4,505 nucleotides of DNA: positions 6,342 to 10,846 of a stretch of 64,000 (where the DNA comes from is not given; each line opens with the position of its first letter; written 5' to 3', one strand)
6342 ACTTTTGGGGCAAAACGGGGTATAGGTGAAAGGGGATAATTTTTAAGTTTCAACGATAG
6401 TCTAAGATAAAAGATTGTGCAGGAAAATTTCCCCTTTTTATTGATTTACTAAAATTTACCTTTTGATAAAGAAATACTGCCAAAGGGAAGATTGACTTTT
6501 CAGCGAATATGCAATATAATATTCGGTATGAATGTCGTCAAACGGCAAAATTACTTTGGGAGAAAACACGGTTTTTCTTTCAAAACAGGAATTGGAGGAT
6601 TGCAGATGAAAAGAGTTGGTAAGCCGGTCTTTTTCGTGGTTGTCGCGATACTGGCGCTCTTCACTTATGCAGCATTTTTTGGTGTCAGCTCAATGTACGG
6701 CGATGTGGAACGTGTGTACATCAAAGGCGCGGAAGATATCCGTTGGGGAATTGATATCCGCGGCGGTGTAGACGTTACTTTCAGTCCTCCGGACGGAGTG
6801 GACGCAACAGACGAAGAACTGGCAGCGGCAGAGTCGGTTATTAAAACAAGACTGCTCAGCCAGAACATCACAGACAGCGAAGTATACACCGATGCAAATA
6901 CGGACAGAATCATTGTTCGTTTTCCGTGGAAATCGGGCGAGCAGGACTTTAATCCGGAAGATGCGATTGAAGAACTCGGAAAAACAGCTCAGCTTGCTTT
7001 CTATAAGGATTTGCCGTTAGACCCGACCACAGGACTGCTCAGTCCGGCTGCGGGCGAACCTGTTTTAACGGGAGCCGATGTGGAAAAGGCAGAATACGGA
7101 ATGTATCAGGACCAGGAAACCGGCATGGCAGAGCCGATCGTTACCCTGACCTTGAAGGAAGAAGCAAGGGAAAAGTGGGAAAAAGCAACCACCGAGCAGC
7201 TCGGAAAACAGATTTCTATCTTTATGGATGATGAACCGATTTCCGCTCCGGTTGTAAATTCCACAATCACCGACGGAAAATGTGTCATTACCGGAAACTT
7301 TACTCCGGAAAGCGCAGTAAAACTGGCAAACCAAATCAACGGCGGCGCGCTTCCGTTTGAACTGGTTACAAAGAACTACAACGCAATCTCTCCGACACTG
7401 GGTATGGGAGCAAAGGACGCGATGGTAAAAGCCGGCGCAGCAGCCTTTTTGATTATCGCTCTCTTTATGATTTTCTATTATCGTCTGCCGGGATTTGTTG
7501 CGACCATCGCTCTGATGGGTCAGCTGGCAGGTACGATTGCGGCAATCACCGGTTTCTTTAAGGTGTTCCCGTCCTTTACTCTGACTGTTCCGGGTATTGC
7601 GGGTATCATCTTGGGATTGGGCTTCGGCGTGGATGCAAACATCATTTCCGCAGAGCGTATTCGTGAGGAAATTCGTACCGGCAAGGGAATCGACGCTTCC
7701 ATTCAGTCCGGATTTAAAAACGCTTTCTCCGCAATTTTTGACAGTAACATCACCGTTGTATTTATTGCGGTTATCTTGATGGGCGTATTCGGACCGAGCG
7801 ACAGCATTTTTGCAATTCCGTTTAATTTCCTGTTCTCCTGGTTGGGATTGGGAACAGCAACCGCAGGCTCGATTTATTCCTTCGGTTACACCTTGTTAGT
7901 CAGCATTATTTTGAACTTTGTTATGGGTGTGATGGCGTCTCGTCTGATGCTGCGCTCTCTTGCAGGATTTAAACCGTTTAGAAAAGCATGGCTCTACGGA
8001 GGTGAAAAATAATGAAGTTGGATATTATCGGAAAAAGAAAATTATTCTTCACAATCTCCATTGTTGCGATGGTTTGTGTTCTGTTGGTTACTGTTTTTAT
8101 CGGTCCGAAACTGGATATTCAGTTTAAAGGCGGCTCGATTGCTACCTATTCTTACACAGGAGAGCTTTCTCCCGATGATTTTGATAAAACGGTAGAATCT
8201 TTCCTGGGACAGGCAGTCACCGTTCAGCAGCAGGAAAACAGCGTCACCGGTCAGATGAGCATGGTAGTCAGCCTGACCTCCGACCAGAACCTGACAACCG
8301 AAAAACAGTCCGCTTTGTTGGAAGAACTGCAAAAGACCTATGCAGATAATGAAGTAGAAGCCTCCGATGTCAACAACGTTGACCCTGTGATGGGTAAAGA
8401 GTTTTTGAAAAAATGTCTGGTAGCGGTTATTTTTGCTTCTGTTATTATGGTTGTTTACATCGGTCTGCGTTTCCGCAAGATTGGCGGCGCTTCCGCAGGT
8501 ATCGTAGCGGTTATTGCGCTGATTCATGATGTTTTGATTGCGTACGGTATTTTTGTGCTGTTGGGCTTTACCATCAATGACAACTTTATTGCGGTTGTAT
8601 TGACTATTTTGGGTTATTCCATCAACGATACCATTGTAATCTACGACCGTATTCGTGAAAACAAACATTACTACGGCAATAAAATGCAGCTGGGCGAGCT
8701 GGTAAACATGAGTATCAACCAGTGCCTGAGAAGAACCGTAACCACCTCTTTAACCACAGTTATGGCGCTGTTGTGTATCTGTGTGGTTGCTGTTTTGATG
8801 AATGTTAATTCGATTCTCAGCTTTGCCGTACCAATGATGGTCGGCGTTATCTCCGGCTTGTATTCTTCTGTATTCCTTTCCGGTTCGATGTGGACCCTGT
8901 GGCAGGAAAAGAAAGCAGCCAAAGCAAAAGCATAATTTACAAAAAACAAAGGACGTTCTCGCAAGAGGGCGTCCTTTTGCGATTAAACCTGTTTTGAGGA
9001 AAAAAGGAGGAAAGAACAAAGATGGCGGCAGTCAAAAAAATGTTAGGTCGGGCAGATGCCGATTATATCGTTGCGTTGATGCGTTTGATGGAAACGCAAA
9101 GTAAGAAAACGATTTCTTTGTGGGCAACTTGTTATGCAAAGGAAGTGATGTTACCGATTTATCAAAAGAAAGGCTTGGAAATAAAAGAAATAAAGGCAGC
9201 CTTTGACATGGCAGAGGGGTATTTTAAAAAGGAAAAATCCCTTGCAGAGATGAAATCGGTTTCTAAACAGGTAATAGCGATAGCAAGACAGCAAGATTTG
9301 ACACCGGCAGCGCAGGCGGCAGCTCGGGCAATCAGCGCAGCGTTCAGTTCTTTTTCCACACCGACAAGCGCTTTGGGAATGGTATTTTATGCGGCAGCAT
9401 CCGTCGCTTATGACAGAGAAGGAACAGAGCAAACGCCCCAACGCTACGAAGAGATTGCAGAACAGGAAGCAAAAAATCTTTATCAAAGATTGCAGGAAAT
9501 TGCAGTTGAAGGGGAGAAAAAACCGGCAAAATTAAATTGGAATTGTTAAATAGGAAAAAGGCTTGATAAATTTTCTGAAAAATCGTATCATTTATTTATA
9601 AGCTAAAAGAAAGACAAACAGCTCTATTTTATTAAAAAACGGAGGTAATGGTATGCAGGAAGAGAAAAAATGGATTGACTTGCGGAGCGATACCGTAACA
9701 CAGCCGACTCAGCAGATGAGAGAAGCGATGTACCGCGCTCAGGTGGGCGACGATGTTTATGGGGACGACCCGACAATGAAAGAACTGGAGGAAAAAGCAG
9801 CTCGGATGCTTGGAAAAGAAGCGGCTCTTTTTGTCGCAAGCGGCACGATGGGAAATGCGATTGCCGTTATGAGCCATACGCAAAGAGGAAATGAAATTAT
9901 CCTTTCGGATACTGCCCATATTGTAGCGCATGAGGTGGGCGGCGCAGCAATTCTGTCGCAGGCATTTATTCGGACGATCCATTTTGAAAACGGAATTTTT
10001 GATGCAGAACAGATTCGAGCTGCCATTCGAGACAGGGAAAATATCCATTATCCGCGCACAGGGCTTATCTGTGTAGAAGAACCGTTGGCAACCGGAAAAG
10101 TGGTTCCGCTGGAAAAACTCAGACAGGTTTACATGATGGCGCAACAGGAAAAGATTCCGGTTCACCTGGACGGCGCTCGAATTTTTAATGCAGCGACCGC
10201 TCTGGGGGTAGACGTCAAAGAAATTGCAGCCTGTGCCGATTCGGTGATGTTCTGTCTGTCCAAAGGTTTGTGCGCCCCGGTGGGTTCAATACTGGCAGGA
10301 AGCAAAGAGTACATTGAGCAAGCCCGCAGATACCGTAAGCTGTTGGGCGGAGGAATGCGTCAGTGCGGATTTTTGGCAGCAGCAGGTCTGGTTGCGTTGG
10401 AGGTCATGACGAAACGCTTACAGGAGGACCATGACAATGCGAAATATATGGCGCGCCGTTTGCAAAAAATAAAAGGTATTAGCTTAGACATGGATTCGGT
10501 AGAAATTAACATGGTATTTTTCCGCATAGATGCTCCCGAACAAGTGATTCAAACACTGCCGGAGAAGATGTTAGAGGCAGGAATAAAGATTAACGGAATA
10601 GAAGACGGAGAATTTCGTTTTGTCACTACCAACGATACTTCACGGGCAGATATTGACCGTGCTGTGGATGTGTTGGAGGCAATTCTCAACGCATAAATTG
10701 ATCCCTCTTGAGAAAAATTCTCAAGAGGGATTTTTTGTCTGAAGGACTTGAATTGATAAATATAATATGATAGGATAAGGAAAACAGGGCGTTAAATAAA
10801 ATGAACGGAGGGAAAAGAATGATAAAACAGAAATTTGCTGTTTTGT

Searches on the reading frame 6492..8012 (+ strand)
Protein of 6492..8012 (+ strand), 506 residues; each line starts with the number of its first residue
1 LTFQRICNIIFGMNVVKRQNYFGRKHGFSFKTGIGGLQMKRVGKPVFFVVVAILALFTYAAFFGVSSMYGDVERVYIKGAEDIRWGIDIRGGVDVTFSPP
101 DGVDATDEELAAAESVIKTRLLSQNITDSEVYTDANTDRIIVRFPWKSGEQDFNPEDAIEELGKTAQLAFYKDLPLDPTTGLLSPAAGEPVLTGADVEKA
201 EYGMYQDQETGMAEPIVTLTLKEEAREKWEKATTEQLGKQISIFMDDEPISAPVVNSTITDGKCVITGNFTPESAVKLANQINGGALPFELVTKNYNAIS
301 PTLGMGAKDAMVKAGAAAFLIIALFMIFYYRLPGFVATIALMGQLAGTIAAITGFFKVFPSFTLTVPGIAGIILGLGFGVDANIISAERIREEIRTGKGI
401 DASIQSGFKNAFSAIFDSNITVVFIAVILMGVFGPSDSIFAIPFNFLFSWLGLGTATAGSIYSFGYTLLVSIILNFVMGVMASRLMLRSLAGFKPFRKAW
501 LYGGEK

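Call 9: search_protein_families(library=pfam, proteins=[window:6492-8012:+])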
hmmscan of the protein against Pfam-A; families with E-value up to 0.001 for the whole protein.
window:6492-8012:+ (506 aa): 3 families
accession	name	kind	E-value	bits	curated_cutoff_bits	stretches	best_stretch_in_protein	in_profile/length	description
PF22599.2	SecDF_P1_head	-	1.5e-25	89.7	27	1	189-288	18-113/114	SecDF, P1 head subdomain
PF02355.23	SecD_SecF_C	-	2.7e-09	37.1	20.5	1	292-462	14-177/189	Protein export membrane protein SecD/SecF, C-terminal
PF03176.21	MMPL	-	0.00023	20.7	20.5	1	309-426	143-262/333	MMPL family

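Call 15: find_related_loci(query=window:6606-8012:+, collection=genome_contigs, flank=4000)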
Query window:6606-8012:+ (468 aa) in genome_contigs; peptide patterns used: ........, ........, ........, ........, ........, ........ (x = any residue, [..] = any of these).
282 stretches matched a pattern; 138 encode a relative of the query (tblastn E <= 1e-3); the best 80 are kept; 80 distinct loci.
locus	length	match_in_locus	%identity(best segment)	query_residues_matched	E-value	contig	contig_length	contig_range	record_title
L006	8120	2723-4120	92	1-466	0e+0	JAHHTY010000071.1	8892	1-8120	MAG: Negativibacillus sp. isolate MAG094 MAG094_71, whole genome shotgun sequence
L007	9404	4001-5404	88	1-468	0e+0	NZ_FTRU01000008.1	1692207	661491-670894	Negativibacillus massiliensis strain Marseille-P3213T, whole genome shotgun sequence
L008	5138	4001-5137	85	1-379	0e+0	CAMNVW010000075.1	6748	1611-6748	MAG: uncultured Clostridia bacterium isolate SRR19792994_bin.22_metawrap_v1.3_MAG genome assembly, contig: ERZ12290372_1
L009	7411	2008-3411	86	1-468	0e+0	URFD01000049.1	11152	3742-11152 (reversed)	uncultured Ruminococcaceae bacterium isolate UMGS942 genome assembly, contig: NODE_4116_length_11152_cov_5.957111, whole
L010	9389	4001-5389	60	1-468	0e+0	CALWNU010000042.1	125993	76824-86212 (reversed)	MAG: uncultured Clostridia bacterium isolate E06__bin106 genome assembly, contig: E06__k127_1174333, whole genome shotgu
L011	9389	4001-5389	61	1-468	0e+0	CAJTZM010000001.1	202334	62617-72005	MAG TPA_asm: uncultured Oscillospiraceae bacterium isolate MGBC116419 genome assembly, contig: MGBC116419.1, whole genom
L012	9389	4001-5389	61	1-468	0e+0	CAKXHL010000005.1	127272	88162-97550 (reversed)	MAG: uncultured bacterium isolate MTG243_bin.11.fa genome assembly, contig: NODE_5_length_127272_cov_6.966437, whole gen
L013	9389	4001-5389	61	1-468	0e+0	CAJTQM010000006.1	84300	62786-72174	MAG TPA_asm: uncultured Oscillospiraceae bacterium isolate MGBC109100 genome assembly, contig: MGBC109100.6, whole genom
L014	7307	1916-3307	61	1-467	0e+0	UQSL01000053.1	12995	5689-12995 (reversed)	uncultured Ruminococcaceae bacterium isolate UMGS599 genome assembly, contig: NODE_965_length_12995_cov_4.361515, whole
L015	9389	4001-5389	60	1-468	5e-180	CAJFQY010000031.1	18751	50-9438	Candidatus Pararuminococcus gallinarum isolate Chicken_15_mag_192 genome assembly, contig: MAGpy_11413_15_idba_bin_192_f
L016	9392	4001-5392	61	1-467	1e-177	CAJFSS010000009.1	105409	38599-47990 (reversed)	Candidatus Pseudoruminococcus merdavium isolate Chicken_3_mag_121 genome assembly, contig: MAGpy_11413_3_idba_bin_121_fa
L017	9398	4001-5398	58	1-468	2e-177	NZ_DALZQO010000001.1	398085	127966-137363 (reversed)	MAG: Hydrogenoanaerobacterium sp. isolate CTOTU47636 NODE_1_length_398085_cov_4.610117, whole genome shotgun sequence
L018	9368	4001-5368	59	1-468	2e-172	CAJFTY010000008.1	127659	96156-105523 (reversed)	Candidatus Metaruminococcus caecorum isolate Coassembly_mag_161 genome assembly, contig: MAGpy_11413_min2k_bin_161_fak87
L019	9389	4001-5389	59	1-468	9e-172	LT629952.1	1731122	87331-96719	Ruminococcaceae bacterium Marseille-P2935 strain Marseille-P2935T genome assembly, scaffold: scaffold00007, whole genome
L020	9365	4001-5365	57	1-466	1e-171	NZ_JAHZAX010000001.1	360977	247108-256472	MAG: Ruminococcus sp. isolate HRGM_Genome_1952 HRGM_Genome_1952_1, whole genome shotgun sequence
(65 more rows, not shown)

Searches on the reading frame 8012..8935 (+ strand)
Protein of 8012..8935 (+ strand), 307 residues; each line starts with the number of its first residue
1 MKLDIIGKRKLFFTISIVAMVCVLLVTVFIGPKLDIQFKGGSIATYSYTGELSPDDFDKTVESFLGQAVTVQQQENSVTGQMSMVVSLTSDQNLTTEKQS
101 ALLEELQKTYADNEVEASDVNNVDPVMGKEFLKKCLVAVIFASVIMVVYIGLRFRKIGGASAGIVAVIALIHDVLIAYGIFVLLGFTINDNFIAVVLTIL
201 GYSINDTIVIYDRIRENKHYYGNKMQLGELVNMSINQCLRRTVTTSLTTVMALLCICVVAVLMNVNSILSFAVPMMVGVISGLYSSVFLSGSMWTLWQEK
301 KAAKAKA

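Call 9: search_protein_families(library=pfam, proteins=[window:8012-8935:+])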
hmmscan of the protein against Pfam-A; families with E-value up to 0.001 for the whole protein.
window:8012-8935:+ (307 aa): 1 family
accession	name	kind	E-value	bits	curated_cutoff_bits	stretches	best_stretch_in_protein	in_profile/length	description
PF02355.23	SecD_SecF_C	-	4.6e-51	173.4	20.5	1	108-299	7-188/189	Protein export membrane protein SecD/SecF, C-terminal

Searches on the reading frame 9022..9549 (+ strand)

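Call 9: search_protein_families(library=pfam, proteins=[window:9022-9549:+])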
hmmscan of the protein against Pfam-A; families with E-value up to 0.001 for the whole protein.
window:9022-9549:+ (175 aa): 1 family
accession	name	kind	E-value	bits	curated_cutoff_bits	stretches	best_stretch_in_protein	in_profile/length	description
PF21805.3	Imm5_like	-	7.8e-19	68.3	25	1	22-151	2-124/129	Imm-5 like putative immunity protein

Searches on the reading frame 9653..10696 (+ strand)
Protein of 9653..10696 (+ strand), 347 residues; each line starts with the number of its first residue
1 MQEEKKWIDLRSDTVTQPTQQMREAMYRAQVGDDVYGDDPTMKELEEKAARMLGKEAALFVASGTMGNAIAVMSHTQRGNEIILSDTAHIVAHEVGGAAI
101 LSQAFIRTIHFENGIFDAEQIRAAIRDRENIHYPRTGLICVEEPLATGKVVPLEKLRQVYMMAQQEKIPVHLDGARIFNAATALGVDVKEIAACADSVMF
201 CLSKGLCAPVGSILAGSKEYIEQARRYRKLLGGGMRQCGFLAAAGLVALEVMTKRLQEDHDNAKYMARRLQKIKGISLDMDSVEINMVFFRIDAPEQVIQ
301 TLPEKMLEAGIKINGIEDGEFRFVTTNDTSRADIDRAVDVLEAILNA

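Call 9: search_protein_families(library=pfam, proteins=[window:9653-10696:+])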
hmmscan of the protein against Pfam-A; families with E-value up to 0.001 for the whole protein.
window:9653-10696:+ (347 aa): 4 families
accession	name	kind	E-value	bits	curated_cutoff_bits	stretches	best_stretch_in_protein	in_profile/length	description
PF01212.27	Beta_elim_lyase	-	9.1e-109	363.7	27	1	9-291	1-286/288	Beta-eliminating lyase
PF00155.27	Aminotran_1_2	-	1.3e-10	41.4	19.7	1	18-340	18-360/361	Aminotransferase class I and II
PF01041.23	DegT_DnrJ_EryC1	-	1.2e-08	35.1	19.8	1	38-179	22-151/360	DegT/DnrJ/EryC1/StrS aminotransferase family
PF01053.26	Cys_Met_Meta_PP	-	3.3e-07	29.6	27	1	39-273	51-269/381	Cys/Met metabolism PLP-dependent enzyme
